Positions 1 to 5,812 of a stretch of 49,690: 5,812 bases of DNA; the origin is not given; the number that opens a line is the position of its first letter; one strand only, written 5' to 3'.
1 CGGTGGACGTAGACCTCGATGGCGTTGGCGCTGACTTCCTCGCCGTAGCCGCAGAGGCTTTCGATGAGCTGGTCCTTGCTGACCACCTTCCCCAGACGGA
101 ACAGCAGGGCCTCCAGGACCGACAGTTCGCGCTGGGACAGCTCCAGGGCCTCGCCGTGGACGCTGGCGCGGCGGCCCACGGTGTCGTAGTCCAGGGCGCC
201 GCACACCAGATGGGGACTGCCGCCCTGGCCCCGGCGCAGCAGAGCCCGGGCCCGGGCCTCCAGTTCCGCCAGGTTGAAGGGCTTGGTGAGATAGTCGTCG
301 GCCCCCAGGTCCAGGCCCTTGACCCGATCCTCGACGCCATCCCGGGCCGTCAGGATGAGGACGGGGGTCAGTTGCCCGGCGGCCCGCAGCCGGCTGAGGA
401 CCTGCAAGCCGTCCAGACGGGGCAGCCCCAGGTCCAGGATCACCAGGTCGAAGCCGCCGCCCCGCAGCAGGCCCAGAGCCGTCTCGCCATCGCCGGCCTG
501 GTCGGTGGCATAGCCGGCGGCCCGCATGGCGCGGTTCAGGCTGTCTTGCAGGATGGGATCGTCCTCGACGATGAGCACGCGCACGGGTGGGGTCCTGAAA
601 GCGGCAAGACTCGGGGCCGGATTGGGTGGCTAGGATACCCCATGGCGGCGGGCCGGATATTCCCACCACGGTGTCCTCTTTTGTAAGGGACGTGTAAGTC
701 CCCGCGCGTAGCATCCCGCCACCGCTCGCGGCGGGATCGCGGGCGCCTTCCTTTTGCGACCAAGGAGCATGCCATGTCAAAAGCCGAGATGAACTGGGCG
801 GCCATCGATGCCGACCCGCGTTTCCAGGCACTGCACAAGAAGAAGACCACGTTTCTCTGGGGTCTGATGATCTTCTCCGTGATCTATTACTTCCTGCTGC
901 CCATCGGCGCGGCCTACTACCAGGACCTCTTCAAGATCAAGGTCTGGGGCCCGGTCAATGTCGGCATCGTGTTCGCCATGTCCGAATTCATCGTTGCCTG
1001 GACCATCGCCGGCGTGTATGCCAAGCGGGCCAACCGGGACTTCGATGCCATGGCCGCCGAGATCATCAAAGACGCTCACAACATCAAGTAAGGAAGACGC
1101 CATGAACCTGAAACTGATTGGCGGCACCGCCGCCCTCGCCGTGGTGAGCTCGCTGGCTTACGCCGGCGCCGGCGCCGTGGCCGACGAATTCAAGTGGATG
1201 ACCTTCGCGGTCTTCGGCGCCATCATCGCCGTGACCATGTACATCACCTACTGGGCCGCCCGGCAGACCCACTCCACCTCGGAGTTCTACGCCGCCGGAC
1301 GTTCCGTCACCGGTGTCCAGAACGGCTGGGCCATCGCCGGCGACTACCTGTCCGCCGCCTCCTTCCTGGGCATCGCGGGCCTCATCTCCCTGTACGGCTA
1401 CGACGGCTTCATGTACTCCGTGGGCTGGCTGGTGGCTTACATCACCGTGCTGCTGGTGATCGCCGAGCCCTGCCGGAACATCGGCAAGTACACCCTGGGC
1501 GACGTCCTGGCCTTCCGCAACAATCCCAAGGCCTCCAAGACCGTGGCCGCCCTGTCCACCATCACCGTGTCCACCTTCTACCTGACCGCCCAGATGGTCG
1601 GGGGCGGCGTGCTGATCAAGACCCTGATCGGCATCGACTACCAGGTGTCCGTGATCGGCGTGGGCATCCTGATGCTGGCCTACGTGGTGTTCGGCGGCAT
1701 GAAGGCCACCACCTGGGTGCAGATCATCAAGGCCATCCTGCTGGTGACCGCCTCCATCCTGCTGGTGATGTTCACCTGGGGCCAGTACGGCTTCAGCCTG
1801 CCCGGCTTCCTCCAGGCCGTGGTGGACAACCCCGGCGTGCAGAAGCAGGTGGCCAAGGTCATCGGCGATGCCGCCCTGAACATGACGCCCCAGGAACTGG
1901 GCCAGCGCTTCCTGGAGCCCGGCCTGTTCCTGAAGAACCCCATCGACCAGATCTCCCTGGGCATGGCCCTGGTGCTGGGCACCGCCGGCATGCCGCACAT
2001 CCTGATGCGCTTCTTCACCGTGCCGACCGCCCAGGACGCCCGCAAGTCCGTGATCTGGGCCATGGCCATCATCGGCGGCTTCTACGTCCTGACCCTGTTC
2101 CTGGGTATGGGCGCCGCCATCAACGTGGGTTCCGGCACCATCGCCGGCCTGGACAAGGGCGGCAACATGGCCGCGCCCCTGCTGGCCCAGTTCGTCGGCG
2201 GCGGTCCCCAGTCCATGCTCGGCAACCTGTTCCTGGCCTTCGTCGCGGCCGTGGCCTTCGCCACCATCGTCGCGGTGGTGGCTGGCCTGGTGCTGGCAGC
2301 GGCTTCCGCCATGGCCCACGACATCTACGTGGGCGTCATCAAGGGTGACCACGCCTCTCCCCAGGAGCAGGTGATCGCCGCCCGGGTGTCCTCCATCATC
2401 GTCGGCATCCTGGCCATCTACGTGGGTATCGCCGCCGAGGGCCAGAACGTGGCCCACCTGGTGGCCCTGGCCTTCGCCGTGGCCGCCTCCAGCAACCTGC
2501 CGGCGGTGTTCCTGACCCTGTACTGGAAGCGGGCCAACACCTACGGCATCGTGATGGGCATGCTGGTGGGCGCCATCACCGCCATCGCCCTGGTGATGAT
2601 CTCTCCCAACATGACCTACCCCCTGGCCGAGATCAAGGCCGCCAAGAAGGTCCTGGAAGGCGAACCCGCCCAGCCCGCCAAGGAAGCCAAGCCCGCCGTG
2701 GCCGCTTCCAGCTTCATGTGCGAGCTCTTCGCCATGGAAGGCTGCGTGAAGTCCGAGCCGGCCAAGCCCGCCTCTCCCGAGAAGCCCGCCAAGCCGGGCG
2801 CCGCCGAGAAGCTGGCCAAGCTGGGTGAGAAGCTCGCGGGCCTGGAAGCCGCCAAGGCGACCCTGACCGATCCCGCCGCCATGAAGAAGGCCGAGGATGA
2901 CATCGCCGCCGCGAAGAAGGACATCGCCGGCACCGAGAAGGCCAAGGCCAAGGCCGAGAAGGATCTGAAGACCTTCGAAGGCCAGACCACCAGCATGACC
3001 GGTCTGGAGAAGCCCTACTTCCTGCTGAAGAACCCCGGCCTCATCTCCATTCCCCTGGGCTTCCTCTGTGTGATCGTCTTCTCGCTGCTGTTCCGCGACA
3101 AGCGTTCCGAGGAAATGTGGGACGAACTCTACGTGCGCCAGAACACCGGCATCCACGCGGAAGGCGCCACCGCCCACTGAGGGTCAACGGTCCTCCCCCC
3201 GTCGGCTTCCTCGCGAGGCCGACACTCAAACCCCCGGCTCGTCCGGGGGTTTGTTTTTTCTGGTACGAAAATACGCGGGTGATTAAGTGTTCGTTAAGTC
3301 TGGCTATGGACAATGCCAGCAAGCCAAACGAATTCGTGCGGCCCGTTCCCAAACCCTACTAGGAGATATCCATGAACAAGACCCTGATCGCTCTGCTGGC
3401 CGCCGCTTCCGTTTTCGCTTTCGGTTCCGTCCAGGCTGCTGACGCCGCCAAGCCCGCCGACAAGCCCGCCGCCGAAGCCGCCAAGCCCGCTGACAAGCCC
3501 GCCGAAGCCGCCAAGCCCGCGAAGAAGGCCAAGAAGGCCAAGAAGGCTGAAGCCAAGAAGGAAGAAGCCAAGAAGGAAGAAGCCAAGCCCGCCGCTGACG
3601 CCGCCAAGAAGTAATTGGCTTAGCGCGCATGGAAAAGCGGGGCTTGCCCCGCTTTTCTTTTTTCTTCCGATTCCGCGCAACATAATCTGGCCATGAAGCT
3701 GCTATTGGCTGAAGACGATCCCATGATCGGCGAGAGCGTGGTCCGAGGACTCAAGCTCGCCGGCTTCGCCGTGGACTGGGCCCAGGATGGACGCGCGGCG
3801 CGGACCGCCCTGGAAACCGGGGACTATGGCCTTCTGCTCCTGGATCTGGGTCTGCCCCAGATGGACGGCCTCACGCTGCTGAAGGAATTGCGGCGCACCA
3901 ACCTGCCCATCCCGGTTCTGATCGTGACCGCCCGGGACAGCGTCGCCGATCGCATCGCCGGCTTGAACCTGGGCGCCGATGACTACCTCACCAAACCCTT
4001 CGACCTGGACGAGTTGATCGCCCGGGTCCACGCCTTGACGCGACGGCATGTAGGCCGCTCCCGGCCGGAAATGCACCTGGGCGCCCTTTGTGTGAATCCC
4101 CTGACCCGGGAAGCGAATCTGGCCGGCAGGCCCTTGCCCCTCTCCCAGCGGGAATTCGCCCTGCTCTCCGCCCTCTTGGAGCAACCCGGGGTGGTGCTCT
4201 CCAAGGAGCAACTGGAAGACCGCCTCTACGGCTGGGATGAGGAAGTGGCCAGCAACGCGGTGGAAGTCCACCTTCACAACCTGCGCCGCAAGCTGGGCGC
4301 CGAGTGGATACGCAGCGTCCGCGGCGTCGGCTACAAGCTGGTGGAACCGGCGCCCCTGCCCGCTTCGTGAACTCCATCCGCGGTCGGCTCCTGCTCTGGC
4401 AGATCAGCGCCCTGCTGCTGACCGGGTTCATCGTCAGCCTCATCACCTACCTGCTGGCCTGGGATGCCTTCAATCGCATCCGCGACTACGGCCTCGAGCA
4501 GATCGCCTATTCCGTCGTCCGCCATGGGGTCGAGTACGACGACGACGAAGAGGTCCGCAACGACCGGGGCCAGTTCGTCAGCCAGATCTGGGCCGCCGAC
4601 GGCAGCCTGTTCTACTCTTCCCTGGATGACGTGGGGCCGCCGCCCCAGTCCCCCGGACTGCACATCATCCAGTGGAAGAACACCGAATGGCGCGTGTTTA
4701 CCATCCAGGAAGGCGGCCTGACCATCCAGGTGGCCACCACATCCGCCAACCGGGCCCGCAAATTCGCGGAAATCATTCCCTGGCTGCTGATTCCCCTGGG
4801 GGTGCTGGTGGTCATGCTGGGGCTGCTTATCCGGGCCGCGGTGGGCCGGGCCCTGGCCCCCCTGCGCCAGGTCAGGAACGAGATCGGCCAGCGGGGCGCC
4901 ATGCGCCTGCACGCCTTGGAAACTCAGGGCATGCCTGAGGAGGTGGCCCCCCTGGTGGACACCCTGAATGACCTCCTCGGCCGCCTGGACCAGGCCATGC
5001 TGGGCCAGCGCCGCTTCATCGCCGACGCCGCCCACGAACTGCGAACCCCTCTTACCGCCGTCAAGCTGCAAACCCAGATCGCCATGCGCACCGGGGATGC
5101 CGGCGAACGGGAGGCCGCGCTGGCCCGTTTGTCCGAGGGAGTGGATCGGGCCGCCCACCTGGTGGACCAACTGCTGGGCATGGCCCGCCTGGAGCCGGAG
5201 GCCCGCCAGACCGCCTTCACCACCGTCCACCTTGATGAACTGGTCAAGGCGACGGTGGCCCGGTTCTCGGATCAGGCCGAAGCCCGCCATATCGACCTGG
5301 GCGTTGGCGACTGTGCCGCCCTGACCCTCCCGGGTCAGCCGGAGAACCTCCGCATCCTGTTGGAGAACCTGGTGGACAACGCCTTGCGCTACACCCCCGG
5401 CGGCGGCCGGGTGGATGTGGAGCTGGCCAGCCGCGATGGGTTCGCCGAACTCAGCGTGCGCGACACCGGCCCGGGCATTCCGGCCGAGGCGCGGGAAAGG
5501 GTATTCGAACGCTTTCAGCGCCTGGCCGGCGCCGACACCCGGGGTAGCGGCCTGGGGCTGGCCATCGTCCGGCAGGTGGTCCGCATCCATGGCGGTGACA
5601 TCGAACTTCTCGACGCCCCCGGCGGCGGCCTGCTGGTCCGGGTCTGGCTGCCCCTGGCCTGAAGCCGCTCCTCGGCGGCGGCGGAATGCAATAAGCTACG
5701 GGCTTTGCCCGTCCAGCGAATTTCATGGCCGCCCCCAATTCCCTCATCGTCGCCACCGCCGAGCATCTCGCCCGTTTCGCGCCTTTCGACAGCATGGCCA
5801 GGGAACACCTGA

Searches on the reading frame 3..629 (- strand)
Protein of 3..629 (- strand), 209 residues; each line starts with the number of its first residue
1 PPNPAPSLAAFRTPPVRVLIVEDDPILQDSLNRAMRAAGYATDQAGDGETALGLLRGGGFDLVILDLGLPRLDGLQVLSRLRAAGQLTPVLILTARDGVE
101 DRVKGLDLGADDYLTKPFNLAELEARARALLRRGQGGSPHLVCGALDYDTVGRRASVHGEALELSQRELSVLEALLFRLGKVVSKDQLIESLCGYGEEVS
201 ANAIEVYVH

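Call 35: search_protein_families(library=ncbifam, proteins=[window:3-629:-], max_evalue=0.000001)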
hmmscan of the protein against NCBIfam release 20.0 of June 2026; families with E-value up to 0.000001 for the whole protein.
window:3-629:- (209 aa): 84 families (the best 25 are shown)
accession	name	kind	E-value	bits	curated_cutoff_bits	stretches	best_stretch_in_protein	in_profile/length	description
NF007928.2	PRK10643.1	equivalog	2.4e-55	187.5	330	1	17-209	2-195/216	two-component system response regulator PmrA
NF012023.0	PRK15479.1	equivalog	3.6e-55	186.9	337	1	16-209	1-194/224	transcriptional regulator TctD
NF007663.1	PRK10336.1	equivalog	5.1e-46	157.1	345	1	16-209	1-195/219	quorum sensing response regulator transcription factor QseB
TIGR01387.1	cztR_silR_copR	subfamily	6.7e-45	153.4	279.2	1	18-208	1-192/218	heavy metal response regulator transcription factor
NF041734.1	resp_reg_RppA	equivalog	1.9e-41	141.9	250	1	17-205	2-198/229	two-component system response regulator RppA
NF045991.1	RespRegCtrARhodob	equivalog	8.7e-41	140.1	350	1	16-208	1-194/224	response regulator transcription factor CtrA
NF008567.0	PRK11517.1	equivalog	5e-40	137.2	353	1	17-207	2-191/223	response regulator transcription factor HprR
NF045944.1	ResRegRpaBCyano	equivalog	1.3e-39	135.9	330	1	19-207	1-197/229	response regulator transcription factor RpaB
NF008296.0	PRK11083.1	equivalog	1.5e-39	135.7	273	1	17-203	5-193/228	two-component system response regulator CreB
NF008078.0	PRK10816.1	equivalog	2.4e-38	131.9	336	1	16-207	1-193/223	two-component system response regulator PhoP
NF041733.1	resp_reg_CseB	equivalog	1.5e-36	125.9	350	1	17-208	2-204/228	two-component system response regulator CseB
NF040689.1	MtrAB_MtrA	equivalog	2.5e-36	125.1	300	1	18-208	1-191/219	MtrAB system response regulator MtrA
NF007346.1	PRK09836.1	equivalog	2.9e-36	125.4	420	1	17-208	2-195/227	copper/silver response regulator transcription factor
TIGR02154.1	PhoB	equivalog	3.1e-36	124.8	296.2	1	17-208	4-199/226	phosphate regulon transcriptional regulator PhoB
NF007005.1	PRK09468.1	equivalog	2.1e-34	119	331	1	17-207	5-203/237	osmolarity response regulator transcription factor OmpR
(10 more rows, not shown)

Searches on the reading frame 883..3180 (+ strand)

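Call 35: search_protein_families(library=ncbifam, proteins=[window:883-3180:+], max_evalue=0.000001)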
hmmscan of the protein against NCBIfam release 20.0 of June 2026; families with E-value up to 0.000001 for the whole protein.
window:883-3180:+ (765 aa): 10 families
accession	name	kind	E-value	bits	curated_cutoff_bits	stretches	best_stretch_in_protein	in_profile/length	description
NF058657.1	MncbAcdTpMctC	equivalog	6.9e-172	572.6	670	2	104-578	5-460/527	monocarboxylic acid transporter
NF006903.2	PRK09395.1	subfamily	1.3e-154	515.6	750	1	94-578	23-486/552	cation/acetate symporter ActP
NF009135.0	PRK12488.1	subfamily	1.1e-137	459.9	850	1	98-577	25-482/549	cation/acetate symporter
TIGR02711.1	symport_actP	equivalog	3.1e-124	415.7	1099.25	1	103-577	30-482/549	cation/acetate symporter ActP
TIGR03648.1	Na_symport_lg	subfamily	2.2e-85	287.2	320.75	2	114-407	6-292/547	VC_2705 family sodium/solute symporter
TIGR00813.1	sss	superfamily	5.8e-60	203.5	184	1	135-563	1-411/411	sodium/solute symporter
TIGR02121.1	Na_Pro_sym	equivalog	2.6e-30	105.6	515.5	1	107-584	3-451/488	sodium/proline symporter PutP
TIGR02119.1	panF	equivalog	3.5e-25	89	328.05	1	114-577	14-444/471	sodium/pantothenate symporter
NF011948.0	PRK15419.1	equivalog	5.9e-15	55.1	955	1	357-569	239-443/502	sodium/proline symporter PutP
NF007790.0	PRK10484.1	equivalog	1.1e-08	34.4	401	0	106-299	4-209/527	solute:sodium symporter family transporter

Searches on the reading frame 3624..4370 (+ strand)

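Call 35: search_protein_families(library=ncbifam, proteins=[window:3624-4370:+], max_evalue=0.000001)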
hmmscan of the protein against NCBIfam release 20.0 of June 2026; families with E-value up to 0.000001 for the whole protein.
window:3624-4370:+ (248 aa): 82 families (the best 25 are shown)
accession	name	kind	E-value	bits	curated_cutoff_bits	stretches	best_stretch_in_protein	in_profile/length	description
NF007663.1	PRK10336.1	equivalog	8.2e-71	238.2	345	1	24-240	1-217/219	quorum sensing response regulator transcription factor QseB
NF007928.2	PRK10643.1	equivalog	1.8e-69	233.6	330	1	24-239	1-216/216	two-component system response regulator PmrA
NF012023.0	PRK15479.1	equivalog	2.6e-56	190.7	337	1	24-239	1-217/224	transcriptional regulator TctD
NF041734.1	resp_reg_RppA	equivalog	7.6e-54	182.5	250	1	24-239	1-227/229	two-component system response regulator RppA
NF041733.1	resp_reg_CseB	equivalog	3.8e-48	163.9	350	1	25-240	2-227/228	two-component system response regulator CseB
TIGR01387.1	cztR_silR_copR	subfamily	8.3e-48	162.9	279.2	1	27-239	2-218/218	heavy metal response regulator transcription factor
NF045991.1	RespRegCtrARhodob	equivalog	1.7e-46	158.8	350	1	24-242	1-224/224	response regulator transcription factor CtrA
NF008296.0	PRK11083.1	equivalog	3.7e-45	154.1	273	1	24-239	4-225/228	two-component system response regulator CreB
NF007982.1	PRK10710.1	equivalog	4.7e-45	154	380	1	22-238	6-226/235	envelope stress response regulator BaeR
TIGR02154.1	PhoB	equivalog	1.3e-44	152.2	296.2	1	24-239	3-225/226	phosphate regulon transcriptional regulator PhoB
NF040689.1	MtrAB_MtrA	equivalog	1e-41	142.7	300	1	27-238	2-217/219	MtrAB system response regulator MtrA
NF008567.0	PRK11517.1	equivalog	1.7e-40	138.7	353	1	24-240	1-219/223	response regulator transcription factor HprR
NF007346.1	PRK09836.1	equivalog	3.2e-40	138.3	420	1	24-242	1-224/227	copper/silver response regulator transcription factor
NF045944.1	ResRegRpaBCyano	equivalog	5e-40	137.3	330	1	27-238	1-226/229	response regulator transcription factor RpaB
NF033118.1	vanR-O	exception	2.4e-39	135.1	505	1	23-239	3-220/233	vancomycin resistance response regulator transcription factor VanR-O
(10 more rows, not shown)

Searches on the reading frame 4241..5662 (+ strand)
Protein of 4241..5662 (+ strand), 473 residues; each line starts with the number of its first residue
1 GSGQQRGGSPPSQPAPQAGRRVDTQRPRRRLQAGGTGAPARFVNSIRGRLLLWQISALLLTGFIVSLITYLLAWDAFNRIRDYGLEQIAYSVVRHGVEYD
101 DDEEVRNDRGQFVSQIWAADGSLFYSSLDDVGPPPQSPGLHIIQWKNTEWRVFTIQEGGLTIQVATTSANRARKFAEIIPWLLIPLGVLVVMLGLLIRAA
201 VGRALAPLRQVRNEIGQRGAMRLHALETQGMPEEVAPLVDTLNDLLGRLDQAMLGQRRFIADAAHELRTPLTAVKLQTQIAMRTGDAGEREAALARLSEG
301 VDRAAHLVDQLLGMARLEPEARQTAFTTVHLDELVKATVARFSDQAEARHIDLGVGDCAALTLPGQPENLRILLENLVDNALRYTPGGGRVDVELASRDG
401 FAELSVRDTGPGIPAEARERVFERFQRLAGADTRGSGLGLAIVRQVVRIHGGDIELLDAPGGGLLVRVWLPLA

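Call 35: search_protein_families(library=ncbifam, proteins=[window:4241-5662:+], max_evalue=0.000001)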
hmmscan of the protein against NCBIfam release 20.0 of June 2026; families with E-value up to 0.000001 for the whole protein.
window:4241-5662:+ (473 aa): 75 families (the best 25 are shown)
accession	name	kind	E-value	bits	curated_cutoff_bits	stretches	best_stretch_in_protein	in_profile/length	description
NF007664.1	PRK10337.1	equivalog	8.9e-72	242.1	475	1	176-468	155-440/442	quorum sensing histidine kinase QseC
TIGR01386.1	cztS_silS_copS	subfamily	1e-58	199.4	292.55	1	159-456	143-443/457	heavy metal sensor histidine kinase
NF008025.0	PRK10755.1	equivalog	6.9e-55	186.2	314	1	172-471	59-355/362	two-component system sensor histidine kinase PmrB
NF008312.0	PRK11100.1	equivalog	5e-46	157.5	356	1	182-472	187-474/477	two-component system sensor histidine kinase CreC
TIGR02966.1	phoR_proteo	equivalog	2.3e-45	155.1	334.2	1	255-463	113-326/333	phosphate regulon sensor histidine kinase PhoR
NF046044.1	PnpS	equivalog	6.7e-45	153.8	400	1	256-471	170-390/390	two-component system histidine kinase PnpS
NF041735.1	hist_kin_RppB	equivalog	7.2e-41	140.4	400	1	256-470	216-437/438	two-component system sensor histidine kinase RppB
NF012163.2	BaeS_SmeS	equivalog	9.2e-40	136.9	500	1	186-471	172-457/457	sensor histidine kinase efflux regulator BaeS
NF007345.0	PRK09835.1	subfamily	4.6e-39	134.3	423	1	186-456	191-465/482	Cu(+)/Ag(+) sensor histidine kinase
NF007007.0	PRK09470.1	equivalog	1.6e-38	132.8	486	1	180-472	170-459/463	envelope stress sensor histidine kinase CpxA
NF033092.0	HK_WalK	equivalog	3.3e-37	128.3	725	1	255-471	371-593/594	cell wall metabolism sensor histidine kinase WalK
NF052314.1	T9SS_HK_PorY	subfamily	8e-37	127.3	350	1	153-454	107-403/418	PorY family sensor histidine kinase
NF007837.0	PRK10549.1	equivalog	4e-36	124.7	603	1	180-472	166-458/466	envelope stress sensor histidine kinase BaeS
NF041880.1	EPS_EpsF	equivalog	3.5e-35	121.5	900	1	258-454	276-473/492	response regulator EpsF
NF007004.0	PRK09467.1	equivalog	7.9e-35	120.5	415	1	160-472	141-436/440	two-component system sensor histidine kinase EnvZ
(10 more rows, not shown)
